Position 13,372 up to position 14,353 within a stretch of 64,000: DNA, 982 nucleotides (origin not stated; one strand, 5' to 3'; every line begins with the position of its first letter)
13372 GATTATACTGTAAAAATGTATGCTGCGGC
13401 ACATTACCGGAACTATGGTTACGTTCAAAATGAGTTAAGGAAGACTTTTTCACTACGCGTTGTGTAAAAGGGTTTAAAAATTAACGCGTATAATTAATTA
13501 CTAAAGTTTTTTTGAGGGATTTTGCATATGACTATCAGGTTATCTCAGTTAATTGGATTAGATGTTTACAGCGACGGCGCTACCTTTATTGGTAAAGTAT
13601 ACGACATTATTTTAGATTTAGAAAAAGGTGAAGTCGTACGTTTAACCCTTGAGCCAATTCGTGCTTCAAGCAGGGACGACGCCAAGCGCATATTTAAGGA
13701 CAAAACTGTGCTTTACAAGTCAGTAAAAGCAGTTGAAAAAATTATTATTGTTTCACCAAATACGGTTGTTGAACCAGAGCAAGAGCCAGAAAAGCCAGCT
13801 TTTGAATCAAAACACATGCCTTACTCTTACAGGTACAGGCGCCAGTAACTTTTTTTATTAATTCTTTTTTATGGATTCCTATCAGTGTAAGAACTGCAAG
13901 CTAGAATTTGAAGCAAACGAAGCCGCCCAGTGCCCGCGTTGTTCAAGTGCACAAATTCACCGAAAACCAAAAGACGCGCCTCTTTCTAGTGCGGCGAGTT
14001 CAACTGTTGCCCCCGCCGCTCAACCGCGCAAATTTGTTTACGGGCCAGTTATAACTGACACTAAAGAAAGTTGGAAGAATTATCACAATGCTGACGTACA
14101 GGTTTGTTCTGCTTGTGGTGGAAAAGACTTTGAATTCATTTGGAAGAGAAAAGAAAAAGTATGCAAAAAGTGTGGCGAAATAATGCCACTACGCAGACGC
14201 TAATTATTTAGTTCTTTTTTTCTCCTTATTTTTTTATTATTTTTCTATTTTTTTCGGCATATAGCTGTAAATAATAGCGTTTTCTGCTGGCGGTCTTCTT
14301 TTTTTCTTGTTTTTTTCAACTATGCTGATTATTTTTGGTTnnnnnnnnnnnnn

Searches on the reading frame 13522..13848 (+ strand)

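Call 46: search_protein_families(library=pfam, proteins=[window:13522-13848:+], max_evalue=0.001)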
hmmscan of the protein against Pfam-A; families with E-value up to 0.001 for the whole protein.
window:13522-13848:+ (108 aa): 1 family
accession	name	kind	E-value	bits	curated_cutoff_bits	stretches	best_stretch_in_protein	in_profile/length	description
PF05239.21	PRC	-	3.1e-09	37.1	21.2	1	5-79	4-73/78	PRC-barrel domain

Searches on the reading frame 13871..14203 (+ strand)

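Call 46: search_protein_families(library=pfam, proteins=[window:13871-14203:+], max_evalue=0.001)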
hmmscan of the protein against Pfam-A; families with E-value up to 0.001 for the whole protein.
window:13871-14203:+ (110 aa): 4 families
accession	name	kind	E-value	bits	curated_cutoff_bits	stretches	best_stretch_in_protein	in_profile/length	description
PF09723.15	Zn_ribbon_8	-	0.00018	21.9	34.4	0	4-31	6-39/41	Zinc ribbon domain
PF08271.17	Zn_Ribbon_TF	-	0.00032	20.6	29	0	78-104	2-28/43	TFIIB zinc-binding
PF18912.6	DZR_2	-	0.00076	19.7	27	0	74-105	19-46/56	Double zinc ribbon domain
PF10080.14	FtrD-like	-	0.00096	19.7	26.3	0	73-107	31-63/101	Membrane iron-sulfur containing protein FtrD-like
